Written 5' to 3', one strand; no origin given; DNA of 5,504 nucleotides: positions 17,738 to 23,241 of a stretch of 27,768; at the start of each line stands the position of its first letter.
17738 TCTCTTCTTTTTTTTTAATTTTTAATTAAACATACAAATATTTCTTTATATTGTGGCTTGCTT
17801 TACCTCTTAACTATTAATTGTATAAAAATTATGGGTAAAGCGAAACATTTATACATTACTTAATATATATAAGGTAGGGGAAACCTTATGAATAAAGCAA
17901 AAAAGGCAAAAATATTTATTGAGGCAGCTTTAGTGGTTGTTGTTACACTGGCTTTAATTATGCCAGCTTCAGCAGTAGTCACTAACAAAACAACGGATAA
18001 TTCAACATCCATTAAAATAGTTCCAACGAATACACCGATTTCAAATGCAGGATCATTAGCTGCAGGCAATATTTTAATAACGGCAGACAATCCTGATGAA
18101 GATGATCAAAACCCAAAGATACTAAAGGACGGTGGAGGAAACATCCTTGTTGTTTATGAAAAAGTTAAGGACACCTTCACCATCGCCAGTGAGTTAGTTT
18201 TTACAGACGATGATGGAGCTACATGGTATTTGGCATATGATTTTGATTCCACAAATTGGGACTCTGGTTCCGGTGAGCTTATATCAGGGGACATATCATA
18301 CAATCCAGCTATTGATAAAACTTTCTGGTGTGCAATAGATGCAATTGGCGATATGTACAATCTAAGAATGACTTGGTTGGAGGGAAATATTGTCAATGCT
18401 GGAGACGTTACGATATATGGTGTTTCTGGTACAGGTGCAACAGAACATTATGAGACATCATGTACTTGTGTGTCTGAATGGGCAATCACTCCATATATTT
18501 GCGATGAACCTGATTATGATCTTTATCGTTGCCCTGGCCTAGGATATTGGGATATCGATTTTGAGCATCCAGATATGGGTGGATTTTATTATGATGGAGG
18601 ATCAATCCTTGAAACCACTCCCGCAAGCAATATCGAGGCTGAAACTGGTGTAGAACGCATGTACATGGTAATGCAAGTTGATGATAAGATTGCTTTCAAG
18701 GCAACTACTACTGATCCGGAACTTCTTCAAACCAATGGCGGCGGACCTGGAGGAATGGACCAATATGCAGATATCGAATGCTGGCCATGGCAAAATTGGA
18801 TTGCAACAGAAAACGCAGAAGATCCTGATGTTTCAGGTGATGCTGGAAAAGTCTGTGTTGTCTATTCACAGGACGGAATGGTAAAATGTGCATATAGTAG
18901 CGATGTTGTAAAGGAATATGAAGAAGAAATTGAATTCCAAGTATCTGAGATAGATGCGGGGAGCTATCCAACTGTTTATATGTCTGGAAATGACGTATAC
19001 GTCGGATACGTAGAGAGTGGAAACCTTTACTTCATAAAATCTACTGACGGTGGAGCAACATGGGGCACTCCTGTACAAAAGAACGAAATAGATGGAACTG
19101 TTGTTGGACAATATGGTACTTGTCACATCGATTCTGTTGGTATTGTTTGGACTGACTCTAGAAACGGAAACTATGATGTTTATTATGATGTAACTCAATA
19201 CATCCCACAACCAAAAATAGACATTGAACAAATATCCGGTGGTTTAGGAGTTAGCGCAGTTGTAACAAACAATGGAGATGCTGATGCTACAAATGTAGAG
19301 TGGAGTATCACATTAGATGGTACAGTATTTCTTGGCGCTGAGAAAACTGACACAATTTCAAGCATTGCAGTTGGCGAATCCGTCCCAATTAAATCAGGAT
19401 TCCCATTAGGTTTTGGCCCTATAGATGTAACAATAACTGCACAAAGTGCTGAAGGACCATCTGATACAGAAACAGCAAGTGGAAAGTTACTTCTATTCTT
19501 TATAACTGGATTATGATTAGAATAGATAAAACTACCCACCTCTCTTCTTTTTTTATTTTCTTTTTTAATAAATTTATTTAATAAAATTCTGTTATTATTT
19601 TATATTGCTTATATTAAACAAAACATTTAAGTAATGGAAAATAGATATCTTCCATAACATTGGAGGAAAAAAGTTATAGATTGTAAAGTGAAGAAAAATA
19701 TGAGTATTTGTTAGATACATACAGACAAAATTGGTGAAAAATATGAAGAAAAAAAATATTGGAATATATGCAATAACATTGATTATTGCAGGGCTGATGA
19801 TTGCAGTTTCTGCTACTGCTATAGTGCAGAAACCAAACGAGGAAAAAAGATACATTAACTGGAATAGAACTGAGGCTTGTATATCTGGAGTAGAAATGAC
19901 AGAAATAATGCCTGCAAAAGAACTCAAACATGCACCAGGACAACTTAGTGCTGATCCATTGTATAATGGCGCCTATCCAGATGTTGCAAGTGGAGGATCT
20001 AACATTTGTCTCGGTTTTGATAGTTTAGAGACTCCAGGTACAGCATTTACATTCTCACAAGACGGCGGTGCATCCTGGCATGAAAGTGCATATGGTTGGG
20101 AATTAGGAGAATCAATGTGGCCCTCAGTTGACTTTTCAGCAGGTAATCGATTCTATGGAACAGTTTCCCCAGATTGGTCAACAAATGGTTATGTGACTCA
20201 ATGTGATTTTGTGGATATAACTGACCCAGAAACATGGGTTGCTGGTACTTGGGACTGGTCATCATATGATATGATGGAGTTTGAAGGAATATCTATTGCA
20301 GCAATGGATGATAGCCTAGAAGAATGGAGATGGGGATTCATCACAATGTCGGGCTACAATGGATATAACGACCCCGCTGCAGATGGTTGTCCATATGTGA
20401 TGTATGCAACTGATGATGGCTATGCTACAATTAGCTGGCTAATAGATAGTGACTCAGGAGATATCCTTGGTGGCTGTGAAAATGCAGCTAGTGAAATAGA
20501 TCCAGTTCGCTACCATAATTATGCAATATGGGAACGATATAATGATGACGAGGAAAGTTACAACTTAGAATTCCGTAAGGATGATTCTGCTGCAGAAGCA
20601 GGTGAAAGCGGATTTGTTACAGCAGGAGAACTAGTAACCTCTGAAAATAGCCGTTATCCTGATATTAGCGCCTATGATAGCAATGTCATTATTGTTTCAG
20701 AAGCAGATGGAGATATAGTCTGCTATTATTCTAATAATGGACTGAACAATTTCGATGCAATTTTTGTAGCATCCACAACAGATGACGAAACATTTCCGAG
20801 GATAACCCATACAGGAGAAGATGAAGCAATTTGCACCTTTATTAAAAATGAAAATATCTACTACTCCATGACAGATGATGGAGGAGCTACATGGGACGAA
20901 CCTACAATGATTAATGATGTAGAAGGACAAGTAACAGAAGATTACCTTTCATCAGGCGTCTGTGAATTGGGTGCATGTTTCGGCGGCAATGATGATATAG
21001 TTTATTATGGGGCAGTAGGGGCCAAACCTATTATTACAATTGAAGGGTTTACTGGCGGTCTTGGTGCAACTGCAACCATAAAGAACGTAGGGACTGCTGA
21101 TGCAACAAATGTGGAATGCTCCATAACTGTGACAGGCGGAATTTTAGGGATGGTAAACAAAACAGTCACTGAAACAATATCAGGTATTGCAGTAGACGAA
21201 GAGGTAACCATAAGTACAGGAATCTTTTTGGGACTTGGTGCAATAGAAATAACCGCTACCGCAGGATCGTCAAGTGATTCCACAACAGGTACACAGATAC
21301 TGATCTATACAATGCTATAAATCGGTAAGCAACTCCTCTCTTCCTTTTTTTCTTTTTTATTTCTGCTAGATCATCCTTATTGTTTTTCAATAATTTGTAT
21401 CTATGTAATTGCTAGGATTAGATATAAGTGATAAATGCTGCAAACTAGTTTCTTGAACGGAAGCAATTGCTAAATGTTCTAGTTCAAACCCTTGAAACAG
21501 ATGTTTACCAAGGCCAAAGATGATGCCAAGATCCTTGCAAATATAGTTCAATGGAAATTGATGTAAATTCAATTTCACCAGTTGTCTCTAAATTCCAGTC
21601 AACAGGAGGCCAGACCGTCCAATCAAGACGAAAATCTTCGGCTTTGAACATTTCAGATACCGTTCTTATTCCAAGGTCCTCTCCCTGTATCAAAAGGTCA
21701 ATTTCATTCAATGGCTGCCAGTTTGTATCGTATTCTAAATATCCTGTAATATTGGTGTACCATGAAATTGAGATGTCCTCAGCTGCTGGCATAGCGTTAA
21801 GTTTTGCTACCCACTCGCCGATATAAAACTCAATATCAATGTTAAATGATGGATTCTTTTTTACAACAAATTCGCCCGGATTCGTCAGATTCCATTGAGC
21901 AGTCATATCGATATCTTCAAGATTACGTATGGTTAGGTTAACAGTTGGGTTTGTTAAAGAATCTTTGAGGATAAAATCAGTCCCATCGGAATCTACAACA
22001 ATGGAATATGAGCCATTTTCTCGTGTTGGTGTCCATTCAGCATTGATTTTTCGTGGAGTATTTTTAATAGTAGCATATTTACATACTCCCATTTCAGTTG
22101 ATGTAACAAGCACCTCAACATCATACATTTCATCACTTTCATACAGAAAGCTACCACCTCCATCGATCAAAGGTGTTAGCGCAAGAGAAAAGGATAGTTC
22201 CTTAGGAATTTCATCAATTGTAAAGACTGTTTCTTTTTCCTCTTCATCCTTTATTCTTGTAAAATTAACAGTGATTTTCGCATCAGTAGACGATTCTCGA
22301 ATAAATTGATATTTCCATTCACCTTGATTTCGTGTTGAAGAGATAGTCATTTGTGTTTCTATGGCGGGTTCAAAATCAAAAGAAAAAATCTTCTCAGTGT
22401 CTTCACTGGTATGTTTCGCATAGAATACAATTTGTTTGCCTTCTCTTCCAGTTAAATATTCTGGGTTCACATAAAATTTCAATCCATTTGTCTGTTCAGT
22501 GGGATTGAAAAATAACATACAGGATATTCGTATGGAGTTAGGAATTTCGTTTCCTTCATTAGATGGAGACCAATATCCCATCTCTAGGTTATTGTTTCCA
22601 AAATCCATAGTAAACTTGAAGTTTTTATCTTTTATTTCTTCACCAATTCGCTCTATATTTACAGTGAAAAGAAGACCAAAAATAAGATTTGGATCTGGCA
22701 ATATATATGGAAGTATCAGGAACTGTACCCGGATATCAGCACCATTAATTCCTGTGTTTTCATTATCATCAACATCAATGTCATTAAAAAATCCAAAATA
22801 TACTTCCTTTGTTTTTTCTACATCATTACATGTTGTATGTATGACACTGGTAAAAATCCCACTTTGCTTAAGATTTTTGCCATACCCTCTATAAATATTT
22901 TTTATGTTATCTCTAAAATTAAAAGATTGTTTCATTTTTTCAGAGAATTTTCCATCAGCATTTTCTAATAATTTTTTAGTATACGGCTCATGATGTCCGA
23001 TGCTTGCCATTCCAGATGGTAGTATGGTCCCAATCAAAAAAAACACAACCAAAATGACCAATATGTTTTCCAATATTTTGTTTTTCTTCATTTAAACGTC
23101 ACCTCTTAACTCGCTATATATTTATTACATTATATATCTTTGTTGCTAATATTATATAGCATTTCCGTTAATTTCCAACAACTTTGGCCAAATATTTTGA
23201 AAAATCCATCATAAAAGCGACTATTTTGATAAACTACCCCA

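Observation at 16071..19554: Constant-variable-constant tandem genes: near-identical ends around a highly diverged propeller core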

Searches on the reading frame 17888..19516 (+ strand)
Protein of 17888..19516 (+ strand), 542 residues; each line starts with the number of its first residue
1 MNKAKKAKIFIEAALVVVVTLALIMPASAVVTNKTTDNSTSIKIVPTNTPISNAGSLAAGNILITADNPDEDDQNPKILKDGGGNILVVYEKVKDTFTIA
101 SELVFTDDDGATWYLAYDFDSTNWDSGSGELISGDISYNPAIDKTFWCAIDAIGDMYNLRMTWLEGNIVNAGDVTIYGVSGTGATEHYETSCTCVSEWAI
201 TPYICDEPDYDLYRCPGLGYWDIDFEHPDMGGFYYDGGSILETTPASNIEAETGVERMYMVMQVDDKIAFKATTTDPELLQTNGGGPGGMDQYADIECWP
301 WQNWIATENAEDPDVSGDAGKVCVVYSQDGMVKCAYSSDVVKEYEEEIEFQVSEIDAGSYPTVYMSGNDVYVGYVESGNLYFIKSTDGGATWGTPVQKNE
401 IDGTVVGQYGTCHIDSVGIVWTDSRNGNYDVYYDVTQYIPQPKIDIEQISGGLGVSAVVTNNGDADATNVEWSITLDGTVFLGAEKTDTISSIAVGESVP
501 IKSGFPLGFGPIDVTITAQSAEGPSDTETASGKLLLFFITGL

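Call 8: search_protein_families(library=pfam, proteins=[window:17888-19516:+], max_evalue=0.1)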
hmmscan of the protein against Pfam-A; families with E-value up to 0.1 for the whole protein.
window:17888-19516:+ (542 aa): 2 families
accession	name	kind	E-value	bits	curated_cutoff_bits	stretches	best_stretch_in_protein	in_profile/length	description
PF07705.17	CARDB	-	0.00057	20.5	22.7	1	455-501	23-65/101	CARDB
PF02012.26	BNR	-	0.024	15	27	0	385-392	3-10/12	BNR/Asp-box repeat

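Call 9: search_protein_families(library=ncbifam, proteins=[window:17888-19516:+], max_evalue=0.1)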
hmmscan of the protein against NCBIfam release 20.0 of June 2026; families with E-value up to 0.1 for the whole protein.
window:17888-19516:+ (542 aa): 2 families
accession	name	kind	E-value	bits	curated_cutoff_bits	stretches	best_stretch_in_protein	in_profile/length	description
TIGR04275.1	beta_prop_Msarc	repeat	0.0013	18.4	85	1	412-432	14-34/40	beta-propeller repeat protein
TIGR02184.2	Myco_arth_vir_N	domain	0.062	13.4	25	0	1-22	1-21/33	MspA/MspB/MIB-like signal-anchor domain-contatining protein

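Call 14: find_encoding_contigs(protein=window:17888-19516:+, flank=10000, max_places=10)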
Protein window:17888-19516:+ (542 aa): 1 contig read that carries it; 1 place shown.
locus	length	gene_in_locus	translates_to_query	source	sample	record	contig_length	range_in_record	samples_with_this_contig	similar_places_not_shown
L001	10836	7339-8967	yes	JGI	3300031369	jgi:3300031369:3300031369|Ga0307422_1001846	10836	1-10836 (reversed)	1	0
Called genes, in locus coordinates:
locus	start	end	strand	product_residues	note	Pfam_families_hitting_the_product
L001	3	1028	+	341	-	?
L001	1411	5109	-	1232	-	-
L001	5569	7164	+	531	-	-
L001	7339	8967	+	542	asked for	-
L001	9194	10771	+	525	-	-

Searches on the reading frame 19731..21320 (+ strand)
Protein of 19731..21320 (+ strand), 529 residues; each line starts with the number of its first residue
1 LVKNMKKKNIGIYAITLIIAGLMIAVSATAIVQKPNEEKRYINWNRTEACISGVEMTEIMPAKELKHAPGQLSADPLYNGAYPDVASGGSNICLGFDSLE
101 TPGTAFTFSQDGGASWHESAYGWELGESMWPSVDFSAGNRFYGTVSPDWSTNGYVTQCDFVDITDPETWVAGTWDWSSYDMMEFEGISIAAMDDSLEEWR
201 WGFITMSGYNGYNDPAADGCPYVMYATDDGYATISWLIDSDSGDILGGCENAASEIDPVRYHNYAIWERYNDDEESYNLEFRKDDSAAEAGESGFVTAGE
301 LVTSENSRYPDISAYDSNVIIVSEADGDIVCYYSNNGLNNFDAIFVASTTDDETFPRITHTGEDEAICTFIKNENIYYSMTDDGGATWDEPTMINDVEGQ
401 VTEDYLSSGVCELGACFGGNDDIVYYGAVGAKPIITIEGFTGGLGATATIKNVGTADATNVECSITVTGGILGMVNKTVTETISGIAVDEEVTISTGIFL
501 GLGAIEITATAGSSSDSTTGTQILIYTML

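Call 8: search_protein_families(library=pfam, proteins=[window:19731-21320:+], max_evalue=0.1)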
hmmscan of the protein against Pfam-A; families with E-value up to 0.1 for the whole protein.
window:19731-21320:+ (529 aa): 3 families
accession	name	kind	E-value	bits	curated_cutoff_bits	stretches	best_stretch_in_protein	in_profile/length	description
PF13088.12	BNR_2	-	0.015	15.1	31.4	0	331-395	140-205/277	BNR repeat-like domain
PF07705.17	CARDB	-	0.033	14.8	22.7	1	447-509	24-81/101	CARDB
PF02012.26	BNR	-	0.036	14.5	27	0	108-117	2-11/12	BNR/Asp-box repeat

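Call 9: search_protein_families(library=ncbifam, proteins=[window:19731-21320:+], max_evalue=0.1)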
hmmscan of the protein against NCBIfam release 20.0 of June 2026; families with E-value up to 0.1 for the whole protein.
window:19731-21320:+ (529 aa): 0 families

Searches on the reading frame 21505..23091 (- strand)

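Call 8: search_protein_families(library=pfam, proteins=[window:21505-23091:-], max_evalue=0.1)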
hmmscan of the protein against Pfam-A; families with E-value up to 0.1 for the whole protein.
window:21505-23091:- (528 aa): 1 family
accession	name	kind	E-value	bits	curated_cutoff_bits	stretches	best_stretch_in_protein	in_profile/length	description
PF04985.20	Phage_tube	-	0.047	13.9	22.4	0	217-294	76-144/165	Phage tail tube protein FII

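Call 9: search_protein_families(library=ncbifam, proteins=[window:21505-23091:-], max_evalue=0.1)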
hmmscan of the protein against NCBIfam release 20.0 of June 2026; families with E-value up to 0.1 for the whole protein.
window:21505-23091:- (528 aa): 1 family
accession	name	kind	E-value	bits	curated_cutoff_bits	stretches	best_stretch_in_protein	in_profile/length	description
TIGR01664.1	DNA-3'-Pase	equivalog_domain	0.022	14.7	107.65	1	223-266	3-47/167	DNA 3'-phosphatase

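Call 72: search_protein_families(library=ncbifam, proteins=[window:21505-23091:-], max_evalue=0.01)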
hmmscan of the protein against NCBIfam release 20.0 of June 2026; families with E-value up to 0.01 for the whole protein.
window:21505-23091:- (528 aa): 0 families
